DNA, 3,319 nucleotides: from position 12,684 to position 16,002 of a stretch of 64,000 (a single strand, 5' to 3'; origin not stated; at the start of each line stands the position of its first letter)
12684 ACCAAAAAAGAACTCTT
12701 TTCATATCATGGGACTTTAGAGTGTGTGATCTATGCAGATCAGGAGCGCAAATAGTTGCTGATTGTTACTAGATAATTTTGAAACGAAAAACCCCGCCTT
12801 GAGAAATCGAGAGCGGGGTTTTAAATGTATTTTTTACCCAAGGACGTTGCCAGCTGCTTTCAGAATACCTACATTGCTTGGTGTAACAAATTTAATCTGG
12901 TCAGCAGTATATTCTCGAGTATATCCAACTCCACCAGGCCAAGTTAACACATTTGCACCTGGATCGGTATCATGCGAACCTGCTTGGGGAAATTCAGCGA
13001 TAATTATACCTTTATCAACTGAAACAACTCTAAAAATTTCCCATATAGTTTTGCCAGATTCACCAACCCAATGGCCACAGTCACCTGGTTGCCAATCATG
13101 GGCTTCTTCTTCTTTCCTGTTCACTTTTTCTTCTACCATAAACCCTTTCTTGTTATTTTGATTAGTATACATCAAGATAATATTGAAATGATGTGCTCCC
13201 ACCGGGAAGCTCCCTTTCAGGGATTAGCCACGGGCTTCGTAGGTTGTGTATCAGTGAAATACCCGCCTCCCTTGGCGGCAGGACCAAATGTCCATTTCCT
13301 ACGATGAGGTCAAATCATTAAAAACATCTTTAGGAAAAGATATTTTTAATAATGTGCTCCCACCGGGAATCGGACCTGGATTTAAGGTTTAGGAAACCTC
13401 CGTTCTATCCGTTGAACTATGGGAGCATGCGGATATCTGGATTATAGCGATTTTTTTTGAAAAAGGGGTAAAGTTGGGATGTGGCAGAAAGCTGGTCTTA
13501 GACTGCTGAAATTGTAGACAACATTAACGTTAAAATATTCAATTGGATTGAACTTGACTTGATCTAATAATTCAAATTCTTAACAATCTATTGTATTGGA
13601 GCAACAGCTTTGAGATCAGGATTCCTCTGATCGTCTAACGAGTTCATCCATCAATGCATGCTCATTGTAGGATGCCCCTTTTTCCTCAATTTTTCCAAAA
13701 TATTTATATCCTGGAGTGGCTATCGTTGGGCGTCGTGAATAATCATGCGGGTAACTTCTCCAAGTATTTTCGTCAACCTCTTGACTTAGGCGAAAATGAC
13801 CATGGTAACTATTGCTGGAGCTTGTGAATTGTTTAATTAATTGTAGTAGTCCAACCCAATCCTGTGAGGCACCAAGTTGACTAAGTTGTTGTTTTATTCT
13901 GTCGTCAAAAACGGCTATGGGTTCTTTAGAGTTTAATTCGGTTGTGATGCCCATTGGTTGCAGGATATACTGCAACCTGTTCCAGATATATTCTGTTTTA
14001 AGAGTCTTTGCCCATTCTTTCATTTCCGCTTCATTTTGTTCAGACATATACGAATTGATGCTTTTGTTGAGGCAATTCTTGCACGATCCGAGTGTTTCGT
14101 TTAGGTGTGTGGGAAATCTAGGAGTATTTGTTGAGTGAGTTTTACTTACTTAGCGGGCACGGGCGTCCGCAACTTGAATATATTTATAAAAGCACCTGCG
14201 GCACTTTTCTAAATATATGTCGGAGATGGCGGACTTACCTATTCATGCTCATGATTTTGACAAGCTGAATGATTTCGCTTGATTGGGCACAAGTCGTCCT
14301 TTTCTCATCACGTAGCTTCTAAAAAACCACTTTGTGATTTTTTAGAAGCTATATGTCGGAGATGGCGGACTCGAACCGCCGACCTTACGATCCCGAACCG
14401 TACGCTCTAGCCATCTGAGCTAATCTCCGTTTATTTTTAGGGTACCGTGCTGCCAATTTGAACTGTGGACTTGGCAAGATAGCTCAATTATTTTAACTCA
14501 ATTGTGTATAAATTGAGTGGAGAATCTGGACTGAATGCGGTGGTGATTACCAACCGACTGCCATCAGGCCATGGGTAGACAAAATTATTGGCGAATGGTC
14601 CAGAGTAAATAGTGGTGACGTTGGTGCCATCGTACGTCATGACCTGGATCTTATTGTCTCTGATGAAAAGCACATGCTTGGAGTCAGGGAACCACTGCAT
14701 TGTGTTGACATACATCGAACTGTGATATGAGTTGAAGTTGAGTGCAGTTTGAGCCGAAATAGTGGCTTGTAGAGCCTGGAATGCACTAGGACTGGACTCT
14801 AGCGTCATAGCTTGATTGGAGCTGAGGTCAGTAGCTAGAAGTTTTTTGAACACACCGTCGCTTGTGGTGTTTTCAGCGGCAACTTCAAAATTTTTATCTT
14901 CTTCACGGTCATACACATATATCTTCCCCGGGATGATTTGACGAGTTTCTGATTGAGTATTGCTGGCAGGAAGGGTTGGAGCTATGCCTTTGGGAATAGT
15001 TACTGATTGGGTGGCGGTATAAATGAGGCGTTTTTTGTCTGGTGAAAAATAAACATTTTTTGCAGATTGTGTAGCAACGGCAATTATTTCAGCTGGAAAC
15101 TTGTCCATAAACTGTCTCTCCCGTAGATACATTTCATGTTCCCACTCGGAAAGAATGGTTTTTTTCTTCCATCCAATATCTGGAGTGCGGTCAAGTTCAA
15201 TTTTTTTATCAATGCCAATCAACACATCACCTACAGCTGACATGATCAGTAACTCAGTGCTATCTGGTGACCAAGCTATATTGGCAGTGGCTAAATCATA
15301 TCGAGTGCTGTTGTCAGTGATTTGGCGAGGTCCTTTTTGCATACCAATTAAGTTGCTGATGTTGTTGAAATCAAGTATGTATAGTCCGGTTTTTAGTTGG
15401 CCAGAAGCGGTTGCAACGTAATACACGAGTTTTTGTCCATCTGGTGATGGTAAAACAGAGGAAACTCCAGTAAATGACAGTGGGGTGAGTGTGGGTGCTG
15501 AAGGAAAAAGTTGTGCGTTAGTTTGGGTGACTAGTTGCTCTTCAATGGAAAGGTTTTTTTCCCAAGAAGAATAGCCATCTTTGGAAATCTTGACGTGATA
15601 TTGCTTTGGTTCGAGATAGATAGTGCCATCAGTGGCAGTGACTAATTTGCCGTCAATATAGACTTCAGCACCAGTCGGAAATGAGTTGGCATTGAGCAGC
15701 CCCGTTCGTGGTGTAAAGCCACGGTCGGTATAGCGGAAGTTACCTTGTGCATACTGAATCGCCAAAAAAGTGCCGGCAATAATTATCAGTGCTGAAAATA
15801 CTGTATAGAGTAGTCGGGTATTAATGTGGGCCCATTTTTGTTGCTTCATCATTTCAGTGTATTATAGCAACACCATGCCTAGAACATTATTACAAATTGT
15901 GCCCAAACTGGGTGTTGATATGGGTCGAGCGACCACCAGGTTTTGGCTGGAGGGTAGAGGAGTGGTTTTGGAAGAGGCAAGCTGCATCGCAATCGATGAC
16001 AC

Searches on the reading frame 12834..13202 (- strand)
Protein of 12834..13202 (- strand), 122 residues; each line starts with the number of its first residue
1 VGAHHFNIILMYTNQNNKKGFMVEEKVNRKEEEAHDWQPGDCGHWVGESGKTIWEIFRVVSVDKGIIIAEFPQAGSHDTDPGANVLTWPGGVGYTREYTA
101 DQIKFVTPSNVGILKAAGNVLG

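Call 27: search_protein_families(library=pfam, proteins=[window:12834-13202:-], max_evalue=0.01)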
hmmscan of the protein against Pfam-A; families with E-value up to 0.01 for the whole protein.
window:12834-13202:- (122 aa): 0 families

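Call 71: search_protein_families(library=phrogs, proteins=[window:12834-13202:-], max_evalue=0.01)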
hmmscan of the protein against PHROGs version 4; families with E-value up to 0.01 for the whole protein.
window:12834-13202:- (122 aa): 0 families
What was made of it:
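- Neither Pfam nor PHROGs matches the neighbouring small ORFs (calls 27, 71).
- Tried and rejected: Pfam and PHROGs on neighbouring small ORFs found nothing (calls 27, 71).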

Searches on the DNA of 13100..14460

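Call 81: search_rna_families(source=window, start=13100, end=14460, threshold=evalue, max_evalue=1)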
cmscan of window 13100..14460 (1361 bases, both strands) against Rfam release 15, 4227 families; matches with E-value up to 1: 7.
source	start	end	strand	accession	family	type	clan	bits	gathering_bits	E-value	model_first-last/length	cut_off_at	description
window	14356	14429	-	RF00005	tRNA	Gene; tRNA;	CL00001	61.1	29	1.8e-12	1-71/71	no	tRNA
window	13355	13426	-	RF00005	tRNA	Gene; tRNA;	CL00001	59.5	29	5e-12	1-71/71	no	tRNA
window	13112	13181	+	RF04318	idnO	Cis-reg;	-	25.2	100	0.23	1-206/206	no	idnO ncRNA motif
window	13354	13426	+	RF04354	Plastid-ycf2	Cis-reg;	-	23.8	65.7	0.038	1-75/75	no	Plastid-ycf2 5UTR RNA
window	13288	13381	-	RF04211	MIR5185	Gene; miRNA;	-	22.1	101.7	0.2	1-111/111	no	MIR5185 microRNA precursor family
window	14313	14352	-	RF03839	MIR2599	Gene; miRNA;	-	21.8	120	0.29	1-132/132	no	MIR2599 microRNA precursor family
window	13310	13355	-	RF02616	SSRC8_2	Gene; sRNA;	-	15.2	72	0.15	1-281/281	no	Streptococcus sRNA 8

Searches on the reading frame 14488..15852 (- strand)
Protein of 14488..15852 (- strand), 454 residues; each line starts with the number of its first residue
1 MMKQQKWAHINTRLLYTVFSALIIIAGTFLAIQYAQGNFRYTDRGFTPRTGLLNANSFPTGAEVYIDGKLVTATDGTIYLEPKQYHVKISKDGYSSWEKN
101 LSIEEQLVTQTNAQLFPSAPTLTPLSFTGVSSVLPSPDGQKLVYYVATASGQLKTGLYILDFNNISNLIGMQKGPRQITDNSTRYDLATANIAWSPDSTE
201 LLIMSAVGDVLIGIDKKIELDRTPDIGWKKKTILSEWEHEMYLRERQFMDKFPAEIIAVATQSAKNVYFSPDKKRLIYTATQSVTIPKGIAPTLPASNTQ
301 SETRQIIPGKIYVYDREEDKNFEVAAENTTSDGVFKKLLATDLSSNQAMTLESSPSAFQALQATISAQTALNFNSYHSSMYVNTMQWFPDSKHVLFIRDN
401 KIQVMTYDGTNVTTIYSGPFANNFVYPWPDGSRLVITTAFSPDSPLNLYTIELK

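Call 39: find_homologous_proteins(query=window:14488-15852:-, max_evalue=1e-20)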
Query window:14488-15852:- (454 aa): 1065 proteins with E <= 1e-20 among 8000 candidates; the best 120 are listed.
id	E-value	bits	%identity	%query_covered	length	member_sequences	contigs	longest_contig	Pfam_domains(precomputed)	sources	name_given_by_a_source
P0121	0.0e+0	1018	100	100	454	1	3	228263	PF08308.18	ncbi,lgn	-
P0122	2.4e-229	780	74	100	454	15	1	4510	PF08308.18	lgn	-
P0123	8.3e-228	775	75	98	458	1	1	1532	PF08308.18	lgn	-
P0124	7.8e-224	762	74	99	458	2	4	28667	PF08308.18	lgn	-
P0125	1.9e-197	675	65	100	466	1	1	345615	PF08308.18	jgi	jgi:hypothetical protein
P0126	3.1e-194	664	64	98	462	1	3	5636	PF08308.18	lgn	-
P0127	1.8e-185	635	62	99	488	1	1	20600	PF08308.18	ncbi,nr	ncbi:MAG: PEGA domain-containing protein [Candidatus Pacebacteria bacterium]|nr:PEGA domain-containi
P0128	1.3e-183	629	62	99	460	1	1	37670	PF08308.18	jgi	jgi:hypothetical protein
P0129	1.5e-183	629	62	99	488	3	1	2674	PF08308.18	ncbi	-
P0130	1.8e-183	629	61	100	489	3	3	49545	PF08308.18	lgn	-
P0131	2.5e-183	628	62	99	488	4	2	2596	PF08308.18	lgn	-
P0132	5.6e-183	627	62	97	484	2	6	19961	-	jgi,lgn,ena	-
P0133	1.0e-181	623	61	98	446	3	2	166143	PF08308.18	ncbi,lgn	-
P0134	2.5e-180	618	62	98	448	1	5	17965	PF08308.18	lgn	-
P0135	7.5e-180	617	63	97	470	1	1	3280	PF08308.18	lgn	-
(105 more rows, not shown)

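Call 40: find_encoding_contigs(protein=P0121, flank=10000, max_places=4)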
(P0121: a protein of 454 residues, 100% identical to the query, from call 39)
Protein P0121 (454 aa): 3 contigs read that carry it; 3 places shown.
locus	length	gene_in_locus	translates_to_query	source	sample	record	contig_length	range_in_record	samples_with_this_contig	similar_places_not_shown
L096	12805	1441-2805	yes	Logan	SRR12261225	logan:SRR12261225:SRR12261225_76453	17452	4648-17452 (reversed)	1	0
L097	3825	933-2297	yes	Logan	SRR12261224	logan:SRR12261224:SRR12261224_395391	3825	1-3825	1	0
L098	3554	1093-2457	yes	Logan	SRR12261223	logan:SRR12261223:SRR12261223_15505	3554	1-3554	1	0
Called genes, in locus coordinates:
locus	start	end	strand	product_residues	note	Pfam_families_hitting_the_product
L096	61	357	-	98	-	-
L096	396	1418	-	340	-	PF06723:MreB_Mbl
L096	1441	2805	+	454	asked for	PF08308:PEGA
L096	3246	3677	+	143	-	-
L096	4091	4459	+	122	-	-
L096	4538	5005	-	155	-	PF00334:NDK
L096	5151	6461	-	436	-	PF00675:Peptidase_M16, PF05193:Peptidase_M16_C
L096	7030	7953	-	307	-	PF00753:Lactamase_B, PF12706:Lactamase_B_2 (weak)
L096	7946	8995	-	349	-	PF03772:Competence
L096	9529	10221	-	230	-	PF10531:SLBB, PF22461:SLBB_2 (weak), PF12836:HHH_3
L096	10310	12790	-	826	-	PF00133:tRNA-synt_1, PF09334:tRNA-synt_1g, PF13603:tRNA-synt_1_2, PF00133:tRNA-synt_1, PF09334:tRNA-synt_1g (weak), PF08264:Anticodon_1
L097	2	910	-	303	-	?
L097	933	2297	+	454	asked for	PF08308:PEGA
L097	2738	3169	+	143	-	-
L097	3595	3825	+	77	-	?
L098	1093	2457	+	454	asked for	PF08308:PEGA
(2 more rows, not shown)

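Call 41: find_encoding_contigs(protein=P0124, flank=10000, max_places=4)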
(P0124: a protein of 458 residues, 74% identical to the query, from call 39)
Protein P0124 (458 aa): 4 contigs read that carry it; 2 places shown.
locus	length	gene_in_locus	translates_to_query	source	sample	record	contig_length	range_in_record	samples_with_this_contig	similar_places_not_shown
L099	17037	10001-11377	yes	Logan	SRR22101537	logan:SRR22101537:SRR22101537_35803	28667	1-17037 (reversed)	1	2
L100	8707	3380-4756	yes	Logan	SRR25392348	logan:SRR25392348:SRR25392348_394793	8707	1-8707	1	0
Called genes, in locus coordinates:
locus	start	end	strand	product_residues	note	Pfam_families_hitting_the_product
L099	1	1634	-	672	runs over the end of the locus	-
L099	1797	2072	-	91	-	-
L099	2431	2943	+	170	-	PF00466:Ribosomal_L10, PF27436:RL10_C (faint)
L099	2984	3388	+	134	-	PF16320:Ribosomal_L12_N, PF00542:Ribosomal_L12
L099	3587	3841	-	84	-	-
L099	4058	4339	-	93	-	-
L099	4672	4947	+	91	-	PF12728:HTH_17, PF00376:MerR, PF13411:MerR_1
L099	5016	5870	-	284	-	PF03808:Glyco_tran_WecG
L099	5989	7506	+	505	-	PF26299:MurL_N, PF26298:MurL_epimerase_C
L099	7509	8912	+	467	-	PF21799:MurD-like_N (weak), PF08245:Mur_ligase_M, PF02875:Mur_ligase_C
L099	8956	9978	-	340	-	PF06723:MreB_Mbl, PF25229:Salactin (weak)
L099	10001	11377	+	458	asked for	PF08308:PEGA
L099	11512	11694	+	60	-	-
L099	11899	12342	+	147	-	-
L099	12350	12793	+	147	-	PF00535:Glycos_transf_2, PF13641:Glyco_tranf_2_3 (weak)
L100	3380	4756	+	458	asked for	PF08308:PEGA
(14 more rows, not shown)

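Call 83: find_encoding_contigs(protein=P0122, flank=10000, max_places=3)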
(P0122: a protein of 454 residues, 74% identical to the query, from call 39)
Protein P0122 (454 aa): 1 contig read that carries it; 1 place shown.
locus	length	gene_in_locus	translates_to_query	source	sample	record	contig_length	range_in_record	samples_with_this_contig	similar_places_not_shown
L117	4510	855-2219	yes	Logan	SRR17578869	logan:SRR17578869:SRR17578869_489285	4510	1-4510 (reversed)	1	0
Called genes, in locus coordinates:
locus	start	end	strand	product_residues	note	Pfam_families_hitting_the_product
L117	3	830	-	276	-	?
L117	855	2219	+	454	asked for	PF08308:PEGA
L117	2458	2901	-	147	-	-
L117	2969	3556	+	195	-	-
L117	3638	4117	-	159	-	PF00334:NDK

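Call 84: find_encoding_contigs(protein=P0125, flank=10000, max_places=2)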
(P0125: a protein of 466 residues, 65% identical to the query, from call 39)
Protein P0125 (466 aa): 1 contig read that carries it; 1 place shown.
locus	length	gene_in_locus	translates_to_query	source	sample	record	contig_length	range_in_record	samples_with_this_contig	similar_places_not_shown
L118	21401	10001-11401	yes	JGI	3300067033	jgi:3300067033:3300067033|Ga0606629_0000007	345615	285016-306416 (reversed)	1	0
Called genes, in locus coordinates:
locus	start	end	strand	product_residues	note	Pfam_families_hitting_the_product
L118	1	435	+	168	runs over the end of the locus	PF00466:Ribosomal_L10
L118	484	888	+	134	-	PF16320:Ribosomal_L12_N, PF00542:Ribosomal_L12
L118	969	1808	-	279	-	-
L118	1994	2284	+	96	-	PF00376:MerR, PF12728:HTH_17, PF13411:MerR_1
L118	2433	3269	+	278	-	PF01978:TrmB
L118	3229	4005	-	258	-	PF03808:Glyco_tran_WecG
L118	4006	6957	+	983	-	PF26299:MurL_N, PF26298:MurL_epimerase_C, PF21799:MurD-like_N, PF08245:Mur_ligase_M, PF02875:Mur_ligase_C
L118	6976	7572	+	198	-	PF00702:Hydrolase, PF13419:HAD_2, PF13242:Hydrolase_like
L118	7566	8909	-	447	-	PF01841:Transglut_core, PF04473:DUF553 (weak)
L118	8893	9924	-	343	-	PF00022:Actin (weak), PF06723:MreB_Mbl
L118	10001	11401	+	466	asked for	PF08308:PEGA (weak)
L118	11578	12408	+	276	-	PF00535:Glycos_transf_2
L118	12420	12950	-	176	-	PF00908:dTDP_sugar_isom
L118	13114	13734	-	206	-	PF00565:SNase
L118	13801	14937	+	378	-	PF01266:DAO (faint), PF01494:FAD_binding_3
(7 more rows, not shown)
